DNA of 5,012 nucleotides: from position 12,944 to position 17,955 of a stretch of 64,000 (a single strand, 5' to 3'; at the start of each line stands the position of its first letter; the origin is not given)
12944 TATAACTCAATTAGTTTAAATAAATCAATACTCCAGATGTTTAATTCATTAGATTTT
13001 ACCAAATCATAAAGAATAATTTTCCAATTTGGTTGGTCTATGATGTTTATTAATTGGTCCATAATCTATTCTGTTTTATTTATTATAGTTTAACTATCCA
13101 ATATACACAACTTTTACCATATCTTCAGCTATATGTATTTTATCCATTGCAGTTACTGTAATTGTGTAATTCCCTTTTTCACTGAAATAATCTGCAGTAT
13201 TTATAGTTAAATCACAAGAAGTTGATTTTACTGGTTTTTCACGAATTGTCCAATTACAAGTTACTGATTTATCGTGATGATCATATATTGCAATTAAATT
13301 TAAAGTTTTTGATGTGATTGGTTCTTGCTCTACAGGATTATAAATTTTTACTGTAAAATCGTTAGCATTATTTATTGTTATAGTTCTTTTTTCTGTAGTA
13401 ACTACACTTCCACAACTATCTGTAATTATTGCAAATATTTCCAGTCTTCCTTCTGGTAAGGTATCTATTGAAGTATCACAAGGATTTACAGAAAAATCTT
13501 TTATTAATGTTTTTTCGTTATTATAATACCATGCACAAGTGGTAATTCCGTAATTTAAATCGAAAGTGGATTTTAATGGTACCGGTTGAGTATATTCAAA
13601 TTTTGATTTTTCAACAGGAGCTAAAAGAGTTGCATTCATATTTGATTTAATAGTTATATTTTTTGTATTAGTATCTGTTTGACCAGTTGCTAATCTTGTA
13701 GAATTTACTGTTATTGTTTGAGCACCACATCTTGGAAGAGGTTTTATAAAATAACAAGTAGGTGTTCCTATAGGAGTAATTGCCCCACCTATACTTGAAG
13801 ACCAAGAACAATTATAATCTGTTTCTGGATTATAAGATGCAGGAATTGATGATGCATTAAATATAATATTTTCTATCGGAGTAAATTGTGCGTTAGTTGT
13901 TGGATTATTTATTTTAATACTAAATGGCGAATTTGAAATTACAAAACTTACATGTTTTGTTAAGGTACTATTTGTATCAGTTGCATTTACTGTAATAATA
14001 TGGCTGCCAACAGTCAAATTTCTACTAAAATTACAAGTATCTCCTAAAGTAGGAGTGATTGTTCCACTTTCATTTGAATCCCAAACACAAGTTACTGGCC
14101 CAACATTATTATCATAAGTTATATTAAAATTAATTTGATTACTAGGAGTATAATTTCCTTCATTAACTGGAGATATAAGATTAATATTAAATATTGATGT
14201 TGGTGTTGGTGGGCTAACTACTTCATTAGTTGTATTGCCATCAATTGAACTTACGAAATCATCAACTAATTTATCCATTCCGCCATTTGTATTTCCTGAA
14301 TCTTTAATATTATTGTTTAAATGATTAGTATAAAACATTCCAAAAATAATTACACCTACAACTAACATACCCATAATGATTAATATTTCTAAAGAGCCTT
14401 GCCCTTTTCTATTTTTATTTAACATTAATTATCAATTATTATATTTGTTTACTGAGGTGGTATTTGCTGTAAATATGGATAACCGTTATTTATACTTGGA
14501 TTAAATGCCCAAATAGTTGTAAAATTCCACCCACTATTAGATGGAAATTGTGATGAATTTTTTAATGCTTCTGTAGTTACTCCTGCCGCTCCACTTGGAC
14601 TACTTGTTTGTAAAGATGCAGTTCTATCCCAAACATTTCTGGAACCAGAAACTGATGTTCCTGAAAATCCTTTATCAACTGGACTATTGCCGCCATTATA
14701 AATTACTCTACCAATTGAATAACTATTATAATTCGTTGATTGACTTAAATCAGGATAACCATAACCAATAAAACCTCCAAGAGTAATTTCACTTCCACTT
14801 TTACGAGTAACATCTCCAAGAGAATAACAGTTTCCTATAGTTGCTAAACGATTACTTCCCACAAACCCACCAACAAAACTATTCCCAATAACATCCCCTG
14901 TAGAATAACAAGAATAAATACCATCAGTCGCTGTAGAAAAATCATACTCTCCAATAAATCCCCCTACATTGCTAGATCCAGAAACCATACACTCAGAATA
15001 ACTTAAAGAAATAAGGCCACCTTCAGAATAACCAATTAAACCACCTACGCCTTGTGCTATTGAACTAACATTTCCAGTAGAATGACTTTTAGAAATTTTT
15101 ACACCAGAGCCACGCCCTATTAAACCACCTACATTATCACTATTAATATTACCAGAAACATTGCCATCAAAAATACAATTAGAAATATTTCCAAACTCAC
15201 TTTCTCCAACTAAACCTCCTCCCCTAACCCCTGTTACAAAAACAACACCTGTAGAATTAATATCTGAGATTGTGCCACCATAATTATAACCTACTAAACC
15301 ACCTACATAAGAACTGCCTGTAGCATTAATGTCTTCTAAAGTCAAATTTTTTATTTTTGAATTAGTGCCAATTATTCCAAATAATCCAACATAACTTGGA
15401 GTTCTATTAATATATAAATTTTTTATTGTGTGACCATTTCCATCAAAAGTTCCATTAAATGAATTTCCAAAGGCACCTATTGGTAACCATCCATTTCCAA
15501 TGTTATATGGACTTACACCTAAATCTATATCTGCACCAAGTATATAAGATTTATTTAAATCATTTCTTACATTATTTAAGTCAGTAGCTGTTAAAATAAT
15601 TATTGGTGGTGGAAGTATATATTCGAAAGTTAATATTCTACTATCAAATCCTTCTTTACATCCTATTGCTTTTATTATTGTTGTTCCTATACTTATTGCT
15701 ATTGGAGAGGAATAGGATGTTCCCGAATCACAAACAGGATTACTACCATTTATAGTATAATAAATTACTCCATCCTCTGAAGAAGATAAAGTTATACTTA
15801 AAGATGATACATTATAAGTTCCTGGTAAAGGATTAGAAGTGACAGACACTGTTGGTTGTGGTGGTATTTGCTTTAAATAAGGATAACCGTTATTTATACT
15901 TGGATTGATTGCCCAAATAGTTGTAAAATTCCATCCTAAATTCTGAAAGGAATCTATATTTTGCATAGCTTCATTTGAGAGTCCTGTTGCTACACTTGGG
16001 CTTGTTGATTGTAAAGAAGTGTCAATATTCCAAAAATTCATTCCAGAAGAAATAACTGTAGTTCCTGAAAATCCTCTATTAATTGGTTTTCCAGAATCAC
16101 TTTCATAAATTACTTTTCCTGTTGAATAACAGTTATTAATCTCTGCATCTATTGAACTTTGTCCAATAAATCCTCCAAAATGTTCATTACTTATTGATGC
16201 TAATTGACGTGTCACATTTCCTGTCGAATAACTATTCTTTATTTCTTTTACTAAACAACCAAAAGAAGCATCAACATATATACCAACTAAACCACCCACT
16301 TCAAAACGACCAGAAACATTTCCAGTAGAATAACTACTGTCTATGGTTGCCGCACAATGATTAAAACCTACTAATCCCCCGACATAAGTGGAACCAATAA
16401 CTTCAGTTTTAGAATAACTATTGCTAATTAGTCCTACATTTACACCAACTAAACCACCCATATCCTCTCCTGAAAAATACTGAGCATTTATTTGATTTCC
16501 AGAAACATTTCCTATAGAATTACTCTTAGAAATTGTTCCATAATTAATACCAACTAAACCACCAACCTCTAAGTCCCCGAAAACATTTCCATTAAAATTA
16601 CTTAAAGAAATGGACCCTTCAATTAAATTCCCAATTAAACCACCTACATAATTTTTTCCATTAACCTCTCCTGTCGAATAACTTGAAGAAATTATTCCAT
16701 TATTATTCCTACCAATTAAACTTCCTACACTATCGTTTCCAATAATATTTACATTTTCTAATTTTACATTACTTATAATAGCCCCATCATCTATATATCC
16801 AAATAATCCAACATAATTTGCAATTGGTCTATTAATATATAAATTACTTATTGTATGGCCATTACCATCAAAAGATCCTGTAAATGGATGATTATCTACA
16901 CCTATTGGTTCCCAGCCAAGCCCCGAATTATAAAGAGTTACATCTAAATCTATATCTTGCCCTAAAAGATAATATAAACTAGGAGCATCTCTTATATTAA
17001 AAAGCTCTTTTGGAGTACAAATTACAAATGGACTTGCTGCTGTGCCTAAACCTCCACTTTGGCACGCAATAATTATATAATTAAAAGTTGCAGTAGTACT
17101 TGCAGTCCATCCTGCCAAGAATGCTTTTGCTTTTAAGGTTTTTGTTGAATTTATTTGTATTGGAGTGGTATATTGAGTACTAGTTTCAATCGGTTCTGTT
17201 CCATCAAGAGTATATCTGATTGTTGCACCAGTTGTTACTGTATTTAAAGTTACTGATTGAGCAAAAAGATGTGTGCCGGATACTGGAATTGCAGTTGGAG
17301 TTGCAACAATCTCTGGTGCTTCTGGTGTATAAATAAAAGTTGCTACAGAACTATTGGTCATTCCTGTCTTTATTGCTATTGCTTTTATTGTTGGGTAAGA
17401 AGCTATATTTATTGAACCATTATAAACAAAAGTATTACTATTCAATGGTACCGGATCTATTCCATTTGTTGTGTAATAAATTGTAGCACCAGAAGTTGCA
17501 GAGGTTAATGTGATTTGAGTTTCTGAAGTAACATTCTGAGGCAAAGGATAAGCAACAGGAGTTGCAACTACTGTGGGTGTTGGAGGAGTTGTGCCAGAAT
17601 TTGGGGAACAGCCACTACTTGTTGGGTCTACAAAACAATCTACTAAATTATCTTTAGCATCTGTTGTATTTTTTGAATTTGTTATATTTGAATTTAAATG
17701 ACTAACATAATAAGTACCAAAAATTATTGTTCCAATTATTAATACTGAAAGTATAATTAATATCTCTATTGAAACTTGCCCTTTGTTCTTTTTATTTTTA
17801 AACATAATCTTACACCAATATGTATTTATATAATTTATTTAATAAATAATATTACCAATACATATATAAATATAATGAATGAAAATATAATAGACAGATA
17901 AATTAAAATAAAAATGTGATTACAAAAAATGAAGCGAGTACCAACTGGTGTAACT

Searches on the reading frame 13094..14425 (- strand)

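Call 7: search_protein_families(library=pfam, proteins=[window:13094-14425:-], max_evalue=0.001)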
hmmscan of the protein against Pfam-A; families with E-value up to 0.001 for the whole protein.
window:13094-14425:- (443 aa): 1 family
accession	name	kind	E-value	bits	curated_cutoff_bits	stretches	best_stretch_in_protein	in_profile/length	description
PF00801.26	PKD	-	0.00074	19.9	23.5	0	410-439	49-78/80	PKD domain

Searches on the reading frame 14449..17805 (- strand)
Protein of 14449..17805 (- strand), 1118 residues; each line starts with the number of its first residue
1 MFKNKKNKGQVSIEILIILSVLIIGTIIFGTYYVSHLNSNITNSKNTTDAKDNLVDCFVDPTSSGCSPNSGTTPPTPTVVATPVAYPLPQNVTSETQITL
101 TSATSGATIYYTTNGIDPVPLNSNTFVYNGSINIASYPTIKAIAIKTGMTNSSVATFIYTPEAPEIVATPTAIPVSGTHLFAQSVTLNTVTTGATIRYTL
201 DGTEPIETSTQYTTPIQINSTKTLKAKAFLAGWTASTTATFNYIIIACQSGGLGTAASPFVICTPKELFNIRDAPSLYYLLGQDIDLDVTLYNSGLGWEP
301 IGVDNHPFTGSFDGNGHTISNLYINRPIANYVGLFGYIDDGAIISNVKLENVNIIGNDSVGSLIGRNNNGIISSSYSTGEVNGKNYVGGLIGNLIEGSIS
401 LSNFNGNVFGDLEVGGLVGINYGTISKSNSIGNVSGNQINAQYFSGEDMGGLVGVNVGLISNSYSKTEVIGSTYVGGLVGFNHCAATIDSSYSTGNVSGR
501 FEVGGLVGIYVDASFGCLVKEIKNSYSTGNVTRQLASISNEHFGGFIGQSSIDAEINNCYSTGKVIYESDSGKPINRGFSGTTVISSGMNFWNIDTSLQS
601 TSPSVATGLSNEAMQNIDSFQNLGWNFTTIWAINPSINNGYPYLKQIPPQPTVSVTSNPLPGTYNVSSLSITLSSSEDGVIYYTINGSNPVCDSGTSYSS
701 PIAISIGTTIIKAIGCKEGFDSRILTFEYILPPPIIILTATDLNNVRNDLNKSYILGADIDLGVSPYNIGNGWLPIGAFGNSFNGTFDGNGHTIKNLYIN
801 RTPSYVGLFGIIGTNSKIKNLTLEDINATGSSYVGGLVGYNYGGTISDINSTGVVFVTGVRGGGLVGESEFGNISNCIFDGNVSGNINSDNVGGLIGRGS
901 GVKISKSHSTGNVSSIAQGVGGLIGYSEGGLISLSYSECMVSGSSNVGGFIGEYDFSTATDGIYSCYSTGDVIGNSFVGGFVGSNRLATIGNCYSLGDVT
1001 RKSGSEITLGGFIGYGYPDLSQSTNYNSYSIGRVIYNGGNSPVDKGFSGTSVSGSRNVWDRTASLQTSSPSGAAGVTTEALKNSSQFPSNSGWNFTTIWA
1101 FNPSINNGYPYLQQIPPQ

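Call 7: search_protein_families(library=pfam, proteins=[window:14449-17805:-], max_evalue=0.001)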
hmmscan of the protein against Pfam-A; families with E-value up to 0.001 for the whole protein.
window:14449-17805:- (1118 aa): 4 families
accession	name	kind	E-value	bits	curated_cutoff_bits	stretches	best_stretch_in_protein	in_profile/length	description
PF13290.12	CHB_HEX_C_1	-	1.6e-43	147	22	3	174-239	1-66/67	Chitobiase/beta-hexosaminidase C-terminal domain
PF13287.12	Fn3_assoc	-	4.6e-39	132.8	23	3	185-243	1-59/59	Fn3 associated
PF07581.17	Glug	-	4.4e-28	96.1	20.5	1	540-566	2-28/28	The GLUG motif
PF05342.19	Peptidase_M26_N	-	2.8e-07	30.5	27.7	0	743-853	147-250/250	M26 IgA1-specific Metallo-endopeptidase N-terminal region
